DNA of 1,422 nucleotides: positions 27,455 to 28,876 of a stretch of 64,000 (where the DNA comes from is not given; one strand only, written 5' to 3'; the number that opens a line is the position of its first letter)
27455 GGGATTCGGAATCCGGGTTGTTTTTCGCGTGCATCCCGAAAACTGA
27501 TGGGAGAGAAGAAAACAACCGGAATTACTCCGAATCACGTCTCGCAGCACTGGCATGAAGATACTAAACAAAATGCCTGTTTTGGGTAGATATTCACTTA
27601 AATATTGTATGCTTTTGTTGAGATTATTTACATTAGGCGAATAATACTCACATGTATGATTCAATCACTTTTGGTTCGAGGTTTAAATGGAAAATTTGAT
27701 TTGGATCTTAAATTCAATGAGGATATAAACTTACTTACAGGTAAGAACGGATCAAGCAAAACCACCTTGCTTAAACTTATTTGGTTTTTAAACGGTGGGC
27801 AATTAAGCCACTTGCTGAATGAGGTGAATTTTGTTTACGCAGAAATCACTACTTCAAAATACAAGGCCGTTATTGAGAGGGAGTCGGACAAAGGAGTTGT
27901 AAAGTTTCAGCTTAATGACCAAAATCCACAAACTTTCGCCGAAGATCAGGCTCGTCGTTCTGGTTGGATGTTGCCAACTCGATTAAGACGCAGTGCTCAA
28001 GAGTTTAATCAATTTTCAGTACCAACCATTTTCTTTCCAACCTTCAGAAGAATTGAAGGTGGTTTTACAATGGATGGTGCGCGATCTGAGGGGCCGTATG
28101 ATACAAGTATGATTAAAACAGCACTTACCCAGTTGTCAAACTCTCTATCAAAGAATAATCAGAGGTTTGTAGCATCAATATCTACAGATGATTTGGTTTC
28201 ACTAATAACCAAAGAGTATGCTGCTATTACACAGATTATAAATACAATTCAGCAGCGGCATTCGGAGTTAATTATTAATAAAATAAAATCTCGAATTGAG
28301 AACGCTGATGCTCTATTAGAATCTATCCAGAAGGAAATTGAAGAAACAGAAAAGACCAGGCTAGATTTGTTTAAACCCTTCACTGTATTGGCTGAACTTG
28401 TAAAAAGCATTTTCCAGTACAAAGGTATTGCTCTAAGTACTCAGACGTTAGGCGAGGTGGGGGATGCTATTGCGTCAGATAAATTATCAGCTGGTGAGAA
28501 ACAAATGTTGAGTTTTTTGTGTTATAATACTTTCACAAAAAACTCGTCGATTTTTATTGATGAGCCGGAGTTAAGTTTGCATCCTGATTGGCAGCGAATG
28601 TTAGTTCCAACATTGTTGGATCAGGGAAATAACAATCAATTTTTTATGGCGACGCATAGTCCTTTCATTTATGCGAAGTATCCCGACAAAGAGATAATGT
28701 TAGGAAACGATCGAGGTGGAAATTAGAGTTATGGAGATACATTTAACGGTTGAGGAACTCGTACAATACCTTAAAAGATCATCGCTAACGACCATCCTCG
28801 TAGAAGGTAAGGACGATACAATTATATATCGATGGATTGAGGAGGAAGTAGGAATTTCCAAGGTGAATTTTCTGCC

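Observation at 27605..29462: Two-gene ABC-ATPase plus DUF4435/TOPRIM module resembling PARIS (AriA/AriB) or a split OLD nuclease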

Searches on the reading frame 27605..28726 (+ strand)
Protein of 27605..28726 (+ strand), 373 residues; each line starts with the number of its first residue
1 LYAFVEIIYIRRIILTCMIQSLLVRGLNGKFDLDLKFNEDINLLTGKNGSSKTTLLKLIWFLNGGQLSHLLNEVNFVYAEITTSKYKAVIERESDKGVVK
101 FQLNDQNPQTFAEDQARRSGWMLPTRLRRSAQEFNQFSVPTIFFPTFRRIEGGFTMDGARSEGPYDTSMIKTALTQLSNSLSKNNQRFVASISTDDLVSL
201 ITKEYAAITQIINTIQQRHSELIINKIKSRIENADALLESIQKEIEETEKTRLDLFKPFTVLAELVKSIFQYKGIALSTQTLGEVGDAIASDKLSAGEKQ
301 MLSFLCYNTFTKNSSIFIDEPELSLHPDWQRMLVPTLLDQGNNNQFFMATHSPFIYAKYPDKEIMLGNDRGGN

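Call 3: search_protein_families(library=pfam, proteins=[window:27605-28726:+], max_evalue=1)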
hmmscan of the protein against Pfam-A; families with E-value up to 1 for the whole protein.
window:27605-28726:+ (373 aa): 9 families
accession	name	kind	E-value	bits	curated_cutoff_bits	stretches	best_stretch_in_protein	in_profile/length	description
PF13304.12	AAA_21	-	2e-19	71.2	27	1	41-355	1-302/304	AAA domain, putative AbiEii toxin, Type IV TA system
PF13175.12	AAA_15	-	1.3e-18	68.2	32.1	2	203-355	213-373/374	AAA ATPase domain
PF13476.12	AAA_23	-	1.1e-08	36.5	27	1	32-251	12-176/201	AAA domain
PF02463.25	SMC_N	-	6.4e-08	32.7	40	2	32-70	17-56/220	RecF/RecN/SMC N terminal domain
PF13166.12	AAA_13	-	2.8e-06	26.8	36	2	168-352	365-570/713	AAA domain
PF00005.33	ABC_tran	-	0.00032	21.7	25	1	41-64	13-36/137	ABC transporter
PF03215.21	Rad17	-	0.021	15.2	23.8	1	39-94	45-100/186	Rad17 P-loop domain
PF25600.1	TRIM_CC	-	0.024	14.9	30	1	192-255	20-83/142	TRIM protein coiled-coil region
PF13555.12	AAA_29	-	0.083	13.1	27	1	35-56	17-39/61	P-loop containing region of AAA domain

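Call 4: search_protein_families(library=padloc, proteins=[window:27605-28726:+], max_evalue=1)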
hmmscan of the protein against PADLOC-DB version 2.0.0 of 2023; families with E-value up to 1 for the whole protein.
window:27605-28726:+ (373 aa): 149 families (the best 25 are shown)
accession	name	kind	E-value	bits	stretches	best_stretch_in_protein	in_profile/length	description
PDLC00289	PtuA1|PtuA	-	4.4e-26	89.9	2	204-366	139-302/404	AAA ATPase domain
PDLC04164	AriA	-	2.1e-24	84.4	2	184-359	84-239/253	-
PDLC02980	AriA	-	6.7e-23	80.1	2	197-355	168-302/304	-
PDLC00271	PtuA1|PtuA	-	1.1e-19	69.3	2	311-366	277-332/421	AAA ATPase domain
PDLC02979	AriA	-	1.2e-19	69.4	2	173-355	219-372/373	-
PDLC00305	PtuA1|PtuA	-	3.8e-19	67.3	2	315-365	247-297/392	AAA ATPase domain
PDLC00274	PtuA1|PtuA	-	2.2e-17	61.5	1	44-366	39-360/438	AAA ATPase domain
PDLC00303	PtuA1|PtuA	-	3.4e-17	60.6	2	213-355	130-281/386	AAA ATPase domain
PDLC00290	PtuA1|PtuA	-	4.4e-17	60.6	2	306-362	263-319/414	AAA ATPase domain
PDLC00278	PtuA1|PtuA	-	8.2e-17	59.6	2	316-365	291-340/436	AAA ATPase domain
PDLC00307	PtuA1|PtuA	-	3.1e-16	57.4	2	309-357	258-312/424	AAA ATPase domain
PDLC00298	PtuA1|PtuA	-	3.6e-16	57.3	2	316-365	285-334/423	AAA ATPase domain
PDLC00285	PtuA1|PtuA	-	3.8e-16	57.4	1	43-362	30-336/432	AAA ATPase domain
PDLC00283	PtuA1|PtuA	-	8.7e-16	56.1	1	213-363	199-351/448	AAA ATPase domain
PDLC00281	PtuA1|PtuA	-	2.1e-15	54.8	2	309-355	286-332/448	AAA ATPase domain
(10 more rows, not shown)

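Call 5: search_protein_families(library=ncbifam, proteins=[window:27605-28726:+], max_evalue=1)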
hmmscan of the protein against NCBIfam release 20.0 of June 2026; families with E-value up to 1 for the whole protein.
window:27605-28726:+ (373 aa): 31 families (the best 25 are shown)
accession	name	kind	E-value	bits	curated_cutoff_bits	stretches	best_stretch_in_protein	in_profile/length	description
NF041760.1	PtuA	equivalog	9.1e-14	51.2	500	1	19-364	52-428/524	retron Ec78 anti-phage system effector ATPase PtuA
TIGR04435.1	restrict_AAA_1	hypoth_equivalog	8e-10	38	300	1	240-363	350-477/568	restriction system-associated AAA family ATPase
NF038234.1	retron_eff_Eco8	equivalog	2e-08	33.4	250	2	214-355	176-324/679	retron Eco8 family effector endonuclease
NF047739.1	antiphage_MADS3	equivalog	9.8e-08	31.6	420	2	288-365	311-388/427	methylation-associated defense system AAA family ATPase MAD3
TIGR03608.1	L_ocin_972_ABC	subfamily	6.9e-06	25.7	254.85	1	293-358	134-199/206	putative bacteriocin export ABC transporter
NF045487.1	ASRP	equivalog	8.8e-06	24.6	300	1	34-255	9-168/593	archaea-specific SMC-related protein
TIGR03185.1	DNA_S_dndD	equivalog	1.9e-05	23.4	245.85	2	30-78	19-67/650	DNA sulfur modification protein DndD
TIGR00611.2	recf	equivalog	3.1e-05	23.3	172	1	32-94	14-76/339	DNA replication/repair protein RecF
TIGR02982.1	heterocyst_DevA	subfamily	0.0002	21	295.8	1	32-66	23-58/220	ABC exporter ATP-binding subunit, DevA family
TIGR02673.1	FtsE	equivalog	0.00029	20.6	264.85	1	35-61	23-50/214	cell division ATP-binding protein FtsE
NF000355.4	ribo_prot_ABC_F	equivalog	0.0003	19.8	380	1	30-61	331-361/499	ribosomal protection-like ABC-F family protein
NF003034.1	PRK03918.1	equivalog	0.0004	18.5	700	2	32-59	16-43/878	DNA double-strand break repair ATPase Rad50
TIGR01189.1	ccmA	equivalog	0.0013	18.4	131.6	1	41-60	28-47/198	heme ABC exporter ATP-binding protein CcmA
NF007601.2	PRK10247.1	equivalog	0.0014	18.2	292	1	34-63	23-51/204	iron efflux ABC transporter ATP-binding subunit FetA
NF000169.2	ABCF_Sal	exception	0.0036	16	725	1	30-59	333-361/542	Sal family ABC-F type ribosomal protection protein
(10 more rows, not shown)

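Call 6: search_solved_structures(query=window:27605-28726:+, max_evalue=0.01, show_alignments=1)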
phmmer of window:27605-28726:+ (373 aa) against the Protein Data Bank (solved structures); distinct sequences matched with E-value up to 0.01: 24.
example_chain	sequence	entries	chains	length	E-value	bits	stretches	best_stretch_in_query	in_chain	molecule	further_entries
8v45_A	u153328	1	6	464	6.9e-15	58.1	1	294-364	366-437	AriA antitoxin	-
8ux9_B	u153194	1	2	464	7e-15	58.1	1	294-364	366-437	AriA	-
8v46_A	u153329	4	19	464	1.8e-14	56.8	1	294-364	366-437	AriA antitoxin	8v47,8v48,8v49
9vkz_A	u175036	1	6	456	8.4e-09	38.1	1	300-358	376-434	Retron Ec78 probable ATPase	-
9vh1_D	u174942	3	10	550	1.4e-08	37.4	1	298-358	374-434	Retron Ec78 probable ATPase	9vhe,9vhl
22bu_B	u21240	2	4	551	5.2e-08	35.5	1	298-357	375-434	AAA family ATPase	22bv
9kjx_B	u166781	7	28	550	7.4e-08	35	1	299-358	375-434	AAA family ATPase | Retron I-A effector PtuA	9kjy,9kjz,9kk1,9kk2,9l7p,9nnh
9nnb_C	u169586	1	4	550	1.9e-07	33.7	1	298-358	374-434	Retron I-A effector PtuA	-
9nnk_C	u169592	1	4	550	2.1e-07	33.5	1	299-358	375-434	Retreon I-A effector PtuA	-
9u9y_A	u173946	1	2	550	4.3e-07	32.5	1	299-358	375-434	AAA family ATPase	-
22et_E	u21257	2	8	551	6.7e-07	31.9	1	298-357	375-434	PtuA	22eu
8ee4_A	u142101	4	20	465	1.5e-06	30.8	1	314-373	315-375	PtuA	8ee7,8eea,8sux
9e8z_C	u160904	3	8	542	5.1e-06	29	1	307-360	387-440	Retron Ec83 probable ATPase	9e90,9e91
8wy4_A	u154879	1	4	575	2.5e-05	26.7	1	256-357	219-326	Endonuclease GajA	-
8jq9_B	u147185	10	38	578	2.5e-05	26.7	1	256-357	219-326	Endonuclease GajA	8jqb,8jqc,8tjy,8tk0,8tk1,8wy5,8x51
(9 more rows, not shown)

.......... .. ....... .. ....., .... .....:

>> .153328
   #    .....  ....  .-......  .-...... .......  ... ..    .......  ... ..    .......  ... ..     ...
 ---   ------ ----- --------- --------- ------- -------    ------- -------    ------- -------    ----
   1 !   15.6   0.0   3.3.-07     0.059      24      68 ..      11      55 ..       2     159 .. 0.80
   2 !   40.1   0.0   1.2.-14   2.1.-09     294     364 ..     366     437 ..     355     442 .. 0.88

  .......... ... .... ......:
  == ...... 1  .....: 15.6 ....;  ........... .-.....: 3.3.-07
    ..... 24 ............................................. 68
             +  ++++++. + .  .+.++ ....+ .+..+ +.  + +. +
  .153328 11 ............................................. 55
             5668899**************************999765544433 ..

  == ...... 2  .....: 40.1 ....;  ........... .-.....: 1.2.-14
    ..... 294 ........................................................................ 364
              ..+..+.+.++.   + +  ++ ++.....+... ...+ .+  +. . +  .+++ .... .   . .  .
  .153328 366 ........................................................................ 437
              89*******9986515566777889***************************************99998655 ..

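Call 19: find_homologous_proteins(query=window:27656-28726:+, max_evalue=0.001)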
Query window:27656-28726:+ (356 aa): 2906 proteins with E <= 0.001 among 5778 candidates; the best 120 are listed.
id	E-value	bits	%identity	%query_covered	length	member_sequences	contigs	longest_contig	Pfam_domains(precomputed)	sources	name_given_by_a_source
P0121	2.6e-231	784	100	100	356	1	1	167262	PF13175.13,PF13476.13,PF02463.26,PF13166.13,PF13304.13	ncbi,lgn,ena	-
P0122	6.4e-161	553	72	100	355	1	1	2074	PF13175.13,PF13476.13,PF02463.26,PF13304.13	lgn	-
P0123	1.5e-145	502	66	100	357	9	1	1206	PF13175.13,PF13476.13,PF02463.26,PF13304.13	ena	-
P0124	1.2e-144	500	66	100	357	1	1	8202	PF13175.13,PF13476.13,PF02463.26,PF13304.13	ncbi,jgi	jgi:predicted ATP-binding protein involved in virulence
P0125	1.2e-143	496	65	100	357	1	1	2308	PF13175.13,PF13476.13,PF02463.26,PF13304.13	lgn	-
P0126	2.6e-143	495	65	100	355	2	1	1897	PF13175.13,PF13476.13,PF02463.26,PF13304.13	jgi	jgi:predicted ATP-dependent endonuclease of OLD family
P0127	2.2e-140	486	66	96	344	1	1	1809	PF13175.13,PF13476.13,PF02463.26,PF13304.13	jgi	jgi:predicted ATP-binding protein involved in virulence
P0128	2.4e-138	479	63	100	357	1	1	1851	PF13175.13,PF13476.13,PF02463.26,PF13304.13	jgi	jgi:predicted ATP-binding protein involved in virulence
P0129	1.3e-136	473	62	100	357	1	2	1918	PF13175.13,PF13476.13,PF02463.26,PF13304.13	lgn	-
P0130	3.0e-136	472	62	100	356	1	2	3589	PF00005.34,PF13175.13,PF13476.13,PF02463.26,PF13304.13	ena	-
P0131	1.4e-135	470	62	100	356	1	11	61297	PF13175.13,PF13476.13,PF02463.26,PF13304.13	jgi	jgi:predicted ATP-binding protein involved in virulence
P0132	1.7e-134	466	62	100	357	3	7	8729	PF13175.13,PF13476.13,PF02463.26,PF13304.13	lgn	-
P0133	3.9e-134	465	61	100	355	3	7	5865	PF13175.13,PF13476.13,PF02463.26,PF13304.13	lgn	-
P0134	2.2e-133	462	61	100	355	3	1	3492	PF00005.34,PF13175.13,PF13476.13,PF02463.26,PF13304.13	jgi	jgi:predicted ATP-binding protein involved in virulence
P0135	1.2e-132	460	61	100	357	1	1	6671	PF13175.13,PF13476.13,PF02463.26,PF13304.13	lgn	-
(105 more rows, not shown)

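Call 42: predict_structure(alignment_id=A2)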
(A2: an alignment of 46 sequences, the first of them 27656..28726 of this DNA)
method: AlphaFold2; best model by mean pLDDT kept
length: 356 residues; sequences in the alignment: 46
mean_pLDDT: 81.2   pTM: 0.79
mean pLDDT of the five models: 81.2, 81.0, 80.8, 79.2, 78.0
residues with pLDDT >= 90: 89; 70-90: 203; 50-70: 44; < 50: 20
segments of 3 or more residues with pLDDT < 50: 138-150
pLDDT, mean of each block of 10 residues (from residue 1): 95 91 92 86 91 90 95 91 90 85 62 78 86 52 41 72 84 77 85 89 86 81 88 87 81 61 58 72 86 91 84 86 89 88 88 56
secondary structure, 60 per line:
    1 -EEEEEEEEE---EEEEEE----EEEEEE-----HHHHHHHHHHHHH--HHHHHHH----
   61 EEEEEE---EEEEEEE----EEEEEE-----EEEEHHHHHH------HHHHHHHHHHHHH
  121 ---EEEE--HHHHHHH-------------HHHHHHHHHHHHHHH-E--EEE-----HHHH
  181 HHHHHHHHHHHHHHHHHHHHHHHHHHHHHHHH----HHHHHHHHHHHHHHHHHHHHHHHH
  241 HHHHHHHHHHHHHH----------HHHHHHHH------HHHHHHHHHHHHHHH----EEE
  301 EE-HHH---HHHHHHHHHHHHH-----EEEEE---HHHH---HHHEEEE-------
elements in order: E2-10 E14-19 E24-29 H35-47 H50-56 E61-66 E70-76 E81-86 E92-95 H96-101 H108-120 E124-127 H130-136 H150-164 E169-171 H177-212 H217-254 H265-272 H279-293 E298-302 H310-322 E328-332 H336-339 E346-349
